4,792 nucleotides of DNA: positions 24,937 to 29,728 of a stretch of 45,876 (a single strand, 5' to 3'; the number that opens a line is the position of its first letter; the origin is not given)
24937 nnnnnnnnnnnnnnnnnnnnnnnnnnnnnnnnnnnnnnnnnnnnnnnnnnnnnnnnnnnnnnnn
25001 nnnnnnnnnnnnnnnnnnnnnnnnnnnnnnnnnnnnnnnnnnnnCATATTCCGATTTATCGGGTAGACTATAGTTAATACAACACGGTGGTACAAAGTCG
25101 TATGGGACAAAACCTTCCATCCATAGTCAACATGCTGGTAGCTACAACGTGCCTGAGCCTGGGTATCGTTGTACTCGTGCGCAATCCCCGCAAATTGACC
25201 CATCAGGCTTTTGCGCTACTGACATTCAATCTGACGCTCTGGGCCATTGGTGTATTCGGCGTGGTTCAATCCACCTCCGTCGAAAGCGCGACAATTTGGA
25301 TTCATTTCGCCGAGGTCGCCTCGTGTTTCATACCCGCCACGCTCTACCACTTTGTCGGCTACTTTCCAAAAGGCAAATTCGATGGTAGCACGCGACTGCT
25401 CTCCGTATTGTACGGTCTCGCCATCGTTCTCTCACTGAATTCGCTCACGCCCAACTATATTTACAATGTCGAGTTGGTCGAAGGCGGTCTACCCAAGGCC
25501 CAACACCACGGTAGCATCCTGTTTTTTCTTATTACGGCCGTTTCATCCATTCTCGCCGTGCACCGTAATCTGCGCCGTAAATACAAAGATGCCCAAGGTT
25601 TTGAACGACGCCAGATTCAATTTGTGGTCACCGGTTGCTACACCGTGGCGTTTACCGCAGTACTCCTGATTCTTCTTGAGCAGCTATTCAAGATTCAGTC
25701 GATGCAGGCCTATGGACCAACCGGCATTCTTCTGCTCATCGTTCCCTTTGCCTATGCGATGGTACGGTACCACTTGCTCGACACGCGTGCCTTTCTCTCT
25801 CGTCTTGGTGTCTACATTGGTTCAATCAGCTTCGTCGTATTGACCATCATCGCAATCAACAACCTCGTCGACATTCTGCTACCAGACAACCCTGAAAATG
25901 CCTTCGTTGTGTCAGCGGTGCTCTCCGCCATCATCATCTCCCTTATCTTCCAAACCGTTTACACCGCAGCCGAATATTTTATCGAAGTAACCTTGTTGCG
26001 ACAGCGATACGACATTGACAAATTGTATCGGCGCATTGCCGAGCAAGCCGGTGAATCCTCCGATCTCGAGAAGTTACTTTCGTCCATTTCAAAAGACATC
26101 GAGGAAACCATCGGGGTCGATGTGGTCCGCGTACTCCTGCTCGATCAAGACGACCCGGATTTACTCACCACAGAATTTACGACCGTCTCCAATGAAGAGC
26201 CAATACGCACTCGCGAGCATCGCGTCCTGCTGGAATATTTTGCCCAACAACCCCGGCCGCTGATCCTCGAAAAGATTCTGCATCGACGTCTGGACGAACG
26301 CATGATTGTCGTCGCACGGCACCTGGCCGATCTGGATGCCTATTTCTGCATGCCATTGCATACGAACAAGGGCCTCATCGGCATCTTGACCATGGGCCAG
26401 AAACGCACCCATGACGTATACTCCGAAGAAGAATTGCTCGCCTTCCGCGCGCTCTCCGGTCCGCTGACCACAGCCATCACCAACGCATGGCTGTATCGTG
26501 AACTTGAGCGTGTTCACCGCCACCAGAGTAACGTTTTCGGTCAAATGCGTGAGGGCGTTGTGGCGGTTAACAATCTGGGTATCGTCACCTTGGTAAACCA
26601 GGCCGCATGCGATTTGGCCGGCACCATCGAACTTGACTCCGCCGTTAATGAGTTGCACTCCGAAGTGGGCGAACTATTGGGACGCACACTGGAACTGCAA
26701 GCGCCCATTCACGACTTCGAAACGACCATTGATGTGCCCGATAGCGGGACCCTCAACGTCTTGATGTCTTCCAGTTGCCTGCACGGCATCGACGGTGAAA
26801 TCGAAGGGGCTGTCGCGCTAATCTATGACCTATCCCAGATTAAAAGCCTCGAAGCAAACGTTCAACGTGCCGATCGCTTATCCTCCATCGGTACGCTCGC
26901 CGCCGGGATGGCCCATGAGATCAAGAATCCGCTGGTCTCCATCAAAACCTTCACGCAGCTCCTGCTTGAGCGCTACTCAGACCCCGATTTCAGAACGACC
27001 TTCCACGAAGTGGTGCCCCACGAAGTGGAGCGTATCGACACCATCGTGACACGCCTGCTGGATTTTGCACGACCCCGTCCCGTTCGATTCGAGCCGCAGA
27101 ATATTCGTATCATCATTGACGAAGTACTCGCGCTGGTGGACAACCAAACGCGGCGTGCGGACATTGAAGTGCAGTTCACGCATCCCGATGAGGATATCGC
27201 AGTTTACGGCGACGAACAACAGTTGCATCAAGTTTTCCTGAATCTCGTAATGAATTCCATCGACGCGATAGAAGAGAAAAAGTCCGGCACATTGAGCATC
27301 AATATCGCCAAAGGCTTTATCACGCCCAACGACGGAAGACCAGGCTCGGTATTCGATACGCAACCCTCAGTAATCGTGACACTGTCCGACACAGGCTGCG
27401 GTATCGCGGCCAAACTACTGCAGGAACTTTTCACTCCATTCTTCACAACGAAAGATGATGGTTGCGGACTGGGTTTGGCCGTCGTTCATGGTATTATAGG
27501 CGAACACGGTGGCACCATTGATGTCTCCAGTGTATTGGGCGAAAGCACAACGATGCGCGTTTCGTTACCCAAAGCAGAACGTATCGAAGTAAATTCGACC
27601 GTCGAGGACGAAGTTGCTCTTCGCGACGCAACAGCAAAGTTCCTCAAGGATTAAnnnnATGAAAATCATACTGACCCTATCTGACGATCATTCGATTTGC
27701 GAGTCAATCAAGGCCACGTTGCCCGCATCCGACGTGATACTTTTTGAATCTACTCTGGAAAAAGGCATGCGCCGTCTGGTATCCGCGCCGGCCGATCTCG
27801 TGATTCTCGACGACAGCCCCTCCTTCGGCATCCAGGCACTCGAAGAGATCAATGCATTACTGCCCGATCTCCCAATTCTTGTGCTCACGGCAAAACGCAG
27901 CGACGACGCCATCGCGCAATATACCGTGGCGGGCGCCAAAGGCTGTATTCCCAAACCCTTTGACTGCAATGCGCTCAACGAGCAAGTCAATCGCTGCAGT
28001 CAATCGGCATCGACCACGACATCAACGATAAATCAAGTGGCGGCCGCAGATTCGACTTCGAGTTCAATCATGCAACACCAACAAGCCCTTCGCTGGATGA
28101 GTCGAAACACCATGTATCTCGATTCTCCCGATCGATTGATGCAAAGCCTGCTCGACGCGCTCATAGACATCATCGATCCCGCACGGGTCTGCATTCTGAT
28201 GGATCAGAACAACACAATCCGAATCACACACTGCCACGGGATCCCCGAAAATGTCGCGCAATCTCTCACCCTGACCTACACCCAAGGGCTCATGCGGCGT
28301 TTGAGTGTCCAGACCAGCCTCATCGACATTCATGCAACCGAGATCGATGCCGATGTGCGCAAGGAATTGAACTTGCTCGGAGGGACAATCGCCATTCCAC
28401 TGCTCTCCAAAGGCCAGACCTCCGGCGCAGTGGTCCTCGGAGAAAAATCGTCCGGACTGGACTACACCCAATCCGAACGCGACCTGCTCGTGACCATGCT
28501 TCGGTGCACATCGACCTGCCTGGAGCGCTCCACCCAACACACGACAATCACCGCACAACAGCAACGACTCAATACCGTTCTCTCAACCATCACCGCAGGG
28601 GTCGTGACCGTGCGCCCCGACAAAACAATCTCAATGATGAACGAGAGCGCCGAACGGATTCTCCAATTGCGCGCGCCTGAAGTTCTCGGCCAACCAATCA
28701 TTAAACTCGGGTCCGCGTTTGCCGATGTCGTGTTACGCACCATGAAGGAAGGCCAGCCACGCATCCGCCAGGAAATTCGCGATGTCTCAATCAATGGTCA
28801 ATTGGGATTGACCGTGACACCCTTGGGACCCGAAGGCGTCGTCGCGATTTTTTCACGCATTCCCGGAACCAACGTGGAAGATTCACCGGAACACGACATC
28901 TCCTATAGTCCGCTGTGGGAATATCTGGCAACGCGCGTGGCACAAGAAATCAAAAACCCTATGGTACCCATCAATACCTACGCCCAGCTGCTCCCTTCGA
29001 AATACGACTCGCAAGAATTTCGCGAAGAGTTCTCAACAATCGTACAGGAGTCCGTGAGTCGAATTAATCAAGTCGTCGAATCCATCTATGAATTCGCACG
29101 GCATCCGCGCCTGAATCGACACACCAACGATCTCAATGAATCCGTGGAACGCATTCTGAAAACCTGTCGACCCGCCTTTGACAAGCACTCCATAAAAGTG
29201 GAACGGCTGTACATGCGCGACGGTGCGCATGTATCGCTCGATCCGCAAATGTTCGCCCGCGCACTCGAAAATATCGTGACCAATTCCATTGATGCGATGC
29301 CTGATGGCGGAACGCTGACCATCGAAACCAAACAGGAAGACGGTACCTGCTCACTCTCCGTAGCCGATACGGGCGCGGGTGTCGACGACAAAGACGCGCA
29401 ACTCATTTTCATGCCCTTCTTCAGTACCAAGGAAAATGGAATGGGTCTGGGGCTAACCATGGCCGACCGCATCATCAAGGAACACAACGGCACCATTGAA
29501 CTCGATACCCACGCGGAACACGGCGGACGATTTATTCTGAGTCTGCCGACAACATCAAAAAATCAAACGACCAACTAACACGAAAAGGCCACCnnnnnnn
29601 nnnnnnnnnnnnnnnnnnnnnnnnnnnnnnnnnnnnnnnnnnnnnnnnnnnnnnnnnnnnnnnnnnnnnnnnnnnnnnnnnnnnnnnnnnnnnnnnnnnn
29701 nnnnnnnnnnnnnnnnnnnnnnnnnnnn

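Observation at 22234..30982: Operon coupling a degenerate B12-radical-SAM-like protein and an atypical ketosynthase to a three-protein phosphorelay ending in a sigma-54 activator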

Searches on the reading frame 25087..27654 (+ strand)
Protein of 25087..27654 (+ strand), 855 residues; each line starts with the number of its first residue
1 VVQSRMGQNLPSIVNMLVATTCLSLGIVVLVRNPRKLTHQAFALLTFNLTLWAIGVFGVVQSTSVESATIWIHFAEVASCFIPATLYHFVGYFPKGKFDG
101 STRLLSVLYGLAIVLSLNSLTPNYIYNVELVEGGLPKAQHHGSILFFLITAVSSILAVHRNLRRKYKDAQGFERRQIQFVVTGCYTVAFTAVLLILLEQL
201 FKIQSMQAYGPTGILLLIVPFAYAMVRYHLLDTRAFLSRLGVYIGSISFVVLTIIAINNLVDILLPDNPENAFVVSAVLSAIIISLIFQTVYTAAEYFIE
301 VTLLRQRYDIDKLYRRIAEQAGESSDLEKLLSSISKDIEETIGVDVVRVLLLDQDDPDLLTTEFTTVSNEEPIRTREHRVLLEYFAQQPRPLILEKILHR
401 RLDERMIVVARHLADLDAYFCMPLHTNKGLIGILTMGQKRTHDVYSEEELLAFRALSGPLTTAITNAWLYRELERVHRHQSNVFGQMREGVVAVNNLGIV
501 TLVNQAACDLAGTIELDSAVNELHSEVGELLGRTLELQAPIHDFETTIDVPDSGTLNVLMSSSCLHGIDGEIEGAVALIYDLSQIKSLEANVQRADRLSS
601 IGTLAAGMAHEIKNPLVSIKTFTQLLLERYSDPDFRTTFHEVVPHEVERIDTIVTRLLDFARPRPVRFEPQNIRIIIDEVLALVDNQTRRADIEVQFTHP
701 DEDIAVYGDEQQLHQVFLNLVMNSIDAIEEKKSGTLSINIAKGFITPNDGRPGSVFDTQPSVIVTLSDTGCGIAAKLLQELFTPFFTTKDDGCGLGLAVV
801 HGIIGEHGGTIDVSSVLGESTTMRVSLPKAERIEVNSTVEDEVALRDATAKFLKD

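Call 5: search_protein_families(library=pfam, proteins=[window:25087-27654:+], max_evalue=0.01)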
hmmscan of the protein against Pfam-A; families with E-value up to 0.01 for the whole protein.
window:25087-27654:+ (855 aa): 8 families
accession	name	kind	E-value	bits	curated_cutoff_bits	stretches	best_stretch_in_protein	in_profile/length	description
PF02518.31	HATPase_c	-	6.8e-20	72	26.4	1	708-830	1-110/111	Histidine kinase-, DNA gyrase B-, and HSP90-like ATPase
PF16927.11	HisKA_7TM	-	2.4e-13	50.9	28.6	1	17-233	2-222/224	N-terminal 7TM region of histidine kinase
PF00512.31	HisKA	-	3.1e-13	50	26.9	1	602-663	3-63/66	His Kinase A (phospho-acceptor) domain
PF13185.12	GAF_2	-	8.3e-07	29.7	28.6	1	325-464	2-135/136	GAF domain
PF01590.32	GAF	-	1.2e-06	29.5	22.4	1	326-458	1-127/133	GAF domain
PF00989.32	PAS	-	0.0011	19.4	22.6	1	486-580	9-111/113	PAS fold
PF13188.13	PAS_8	-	0.0035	17.6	21.8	0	482-522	5-38/65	PAS domain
PF13492.12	GAF_3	-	0.0039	18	27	0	326-466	1-129/129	GAF domain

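Call 6: search_protein_families(library=ncbifam, proteins=[window:25087-27654:+], max_evalue=0.01)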
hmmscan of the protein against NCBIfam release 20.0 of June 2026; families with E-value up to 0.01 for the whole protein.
window:25087-27654:+ (855 aa): 77 families (the best 25 are shown)
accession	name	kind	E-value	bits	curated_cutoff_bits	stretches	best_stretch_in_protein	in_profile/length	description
NF008468.0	PRK11360.1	equivalog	1.2e-80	271.7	646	1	460-832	252-611/616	two-component system sensor histidine kinase AtoS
NF007688.0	PRK10364.1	equivalog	6.6e-57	193.3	479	1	586-830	225-452/460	two-component system sensor histidine kinase ZraS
NF010411.0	PRK13837.1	equivalog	1.4e-50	172.2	647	1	582-839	431-685/828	two-component system VirA-like sensor kinase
NF053867.1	SprKinKinDBac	equivalog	5.7e-44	150.4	775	1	588-831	273-499/500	sporulation kinase KinD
NF046020.1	HisKinCckABruc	equivalog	5.6e-41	140.3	1000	1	513-842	391-720/868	cell cycle histidine kinase CckA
NF046044.1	PnpS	equivalog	7.3e-40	137.2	400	1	473-828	50-390/390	two-component system histidine kinase PnpS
NF046026.1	HisKinCckACaul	equivalog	5e-39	134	1000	1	569-847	270-550/678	cell cycle histidine kinase CckA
NF052574.1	HisKinEspCMyxo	equivalog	2.3e-37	128.6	1200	1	496-845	314-653/785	serine histidine kinase EspC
NF047466.1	hybrid_RR_LvrB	exception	8.8e-37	127.1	500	1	587-829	138-376/377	hybrid histidine kinase/response regulator LvrB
NF052573.1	HisKinEspAMyxo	equivalog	3e-35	121.4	1400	1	569-838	352-621/755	serine histidine kinase EspA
NF033092.0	HK_WalK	equivalog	3.6e-31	108.4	725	1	440-828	222-593/594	cell wall metabolism sensor histidine kinase WalK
NF010076.0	PRK13557.1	subfamily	1e-30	106.7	631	1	580-843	142-408/540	histidine kinase famiy protein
NF038348.1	T2SS_HK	subfamily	1.1e-27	96.8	450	2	648-828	409-572/574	histidine kinase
NF047497.1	HK_LIC_12097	equivalog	5.7e-27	94.4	500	1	570-829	119-366/367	LIC_12097 family sensor histidine kinase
NF008293.1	PRK11073.1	equivalog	9.2e-27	94.2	240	1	530-828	65-346/349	nitrogen regulation protein NR(II)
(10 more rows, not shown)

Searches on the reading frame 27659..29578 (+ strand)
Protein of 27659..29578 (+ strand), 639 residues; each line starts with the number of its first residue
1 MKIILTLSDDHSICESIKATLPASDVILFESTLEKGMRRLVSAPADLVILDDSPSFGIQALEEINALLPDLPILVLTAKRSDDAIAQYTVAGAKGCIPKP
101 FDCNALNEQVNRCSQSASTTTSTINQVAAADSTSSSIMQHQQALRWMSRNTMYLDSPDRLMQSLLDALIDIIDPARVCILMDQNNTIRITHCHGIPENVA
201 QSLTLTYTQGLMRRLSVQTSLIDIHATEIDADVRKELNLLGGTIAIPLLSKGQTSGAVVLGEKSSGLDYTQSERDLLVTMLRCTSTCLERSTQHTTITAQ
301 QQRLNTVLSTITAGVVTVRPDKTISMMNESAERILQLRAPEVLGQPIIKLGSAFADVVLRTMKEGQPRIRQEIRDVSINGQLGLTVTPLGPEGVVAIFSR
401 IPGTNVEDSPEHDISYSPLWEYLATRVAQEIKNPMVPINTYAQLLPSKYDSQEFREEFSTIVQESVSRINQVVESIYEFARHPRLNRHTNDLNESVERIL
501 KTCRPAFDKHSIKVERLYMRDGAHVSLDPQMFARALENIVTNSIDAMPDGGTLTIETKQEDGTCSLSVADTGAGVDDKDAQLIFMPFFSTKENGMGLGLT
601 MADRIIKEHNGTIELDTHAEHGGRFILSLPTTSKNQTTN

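Call 5: search_protein_families(library=pfam, proteins=[window:27659-29578:+], max_evalue=0.01)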
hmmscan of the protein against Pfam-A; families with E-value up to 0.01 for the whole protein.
window:27659-29578:+ (639 aa): 9 families
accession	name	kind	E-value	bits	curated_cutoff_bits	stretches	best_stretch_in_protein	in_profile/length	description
PF02518.31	HATPase_c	-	3.3e-22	79.5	26.4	1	528-632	2-110/111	Histidine kinase-, DNA gyrase B-, and HSP90-like ATPase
PF00072.30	Response_reg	-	1.1e-09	38.9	30.2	1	5-110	2-110/111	Response regulator receiver domain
PF00989.32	PAS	-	1.9e-08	34.8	22.6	1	303-377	2-81/113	PAS fold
PF00512.31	HisKA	-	8e-08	32.7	26.9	1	423-482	5-63/66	His Kinase A (phospho-acceptor) domain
PF13492.12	GAF_3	-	0.00029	21.7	27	1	156-290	1-129/129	GAF domain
PF13185.12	GAF_2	-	0.00035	21.2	28.6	1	156-280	3-127/136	GAF domain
PF13589.12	HATPase_c_3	-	0.00037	21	25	1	532-582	3-52/137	Histidine kinase-, DNA gyrase B-, and HSP90-like ATPase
PF14501.12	HATPase_c_5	-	0.0061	16.9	22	0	532-619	6-92/102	GHKL domain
PF13188.13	PAS_8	-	0.0078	16.5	21.8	0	302-354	1-47/65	PAS domain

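Call 6: search_protein_families(library=ncbifam, proteins=[window:27659-29578:+], max_evalue=0.01)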
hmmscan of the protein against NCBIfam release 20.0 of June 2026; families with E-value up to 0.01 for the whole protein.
window:27659-29578:+ (639 aa): 104 families (the best 25 are shown)
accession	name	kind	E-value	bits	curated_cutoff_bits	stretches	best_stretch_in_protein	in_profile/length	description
NF008468.0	PRK11360.1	equivalog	1.3e-59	202.2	646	2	423-637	399-614/616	two-component system sensor histidine kinase AtoS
NF007688.0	PRK10364.1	equivalog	1.5e-39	136.1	479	1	423-636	243-456/460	two-component system sensor histidine kinase ZraS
NF046044.1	PnpS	equivalog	1.7e-36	126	400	1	290-630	43-390/390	two-component system histidine kinase PnpS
NF053867.1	SprKinKinDBac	equivalog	3.9e-35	121.2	775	1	423-633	289-499/500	sporulation kinase KinD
NF033092.0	HK_WalK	equivalog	5.2e-33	114.5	725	1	295-630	251-593/594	cell wall metabolism sensor histidine kinase WalK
NF010411.0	PRK13837.1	equivalog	1.7e-28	99.2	647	1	423-636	453-680/828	two-component system VirA-like sensor kinase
TIGR02966.1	phoR_proteo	equivalog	9.6e-28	97.1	334.2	1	299-627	3-331/333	phosphate regulon sensor histidine kinase PhoR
NF008312.0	PRK11100.1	equivalog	1.9e-27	96.3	356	1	427-632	263-475/477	two-component system sensor histidine kinase CreC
TIGR02916.1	PEP_his_kin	equivalog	2.1e-27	96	300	1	450-630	505-679/679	XrtA/PEP-CTERM system histidine kinase PrsK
NF033093.1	HK_VicK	exception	2.7e-23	82.3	680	2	511-635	309-439/448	cell wall metabolism sensor histidine kinase VicK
NF047497.1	HK_LIC_12097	equivalog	2.6e-22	79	500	1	425-631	155-366/367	LIC_12097 family sensor histidine kinase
TIGR01386.1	cztS_silS_copS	subfamily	6.7e-22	78.1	292.55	1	427-630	248-457/457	heavy metal sensor histidine kinase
NF038348.1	T2SS_HK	subfamily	4.4e-21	74.9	450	1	449-631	388-573/574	histidine kinase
NF033091.0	HK_VanS_ACDEFG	equivalog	5.6e-21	74.9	400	1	424-619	78-283/293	vancomycin resistance histidine kinase VanS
NF041832.1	near_NosP_CTERM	subfamily_domain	1.7e-20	73.4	400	1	496-637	87-231/370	NahK/ErcS family hybrid sensor histidine kinase/response regulator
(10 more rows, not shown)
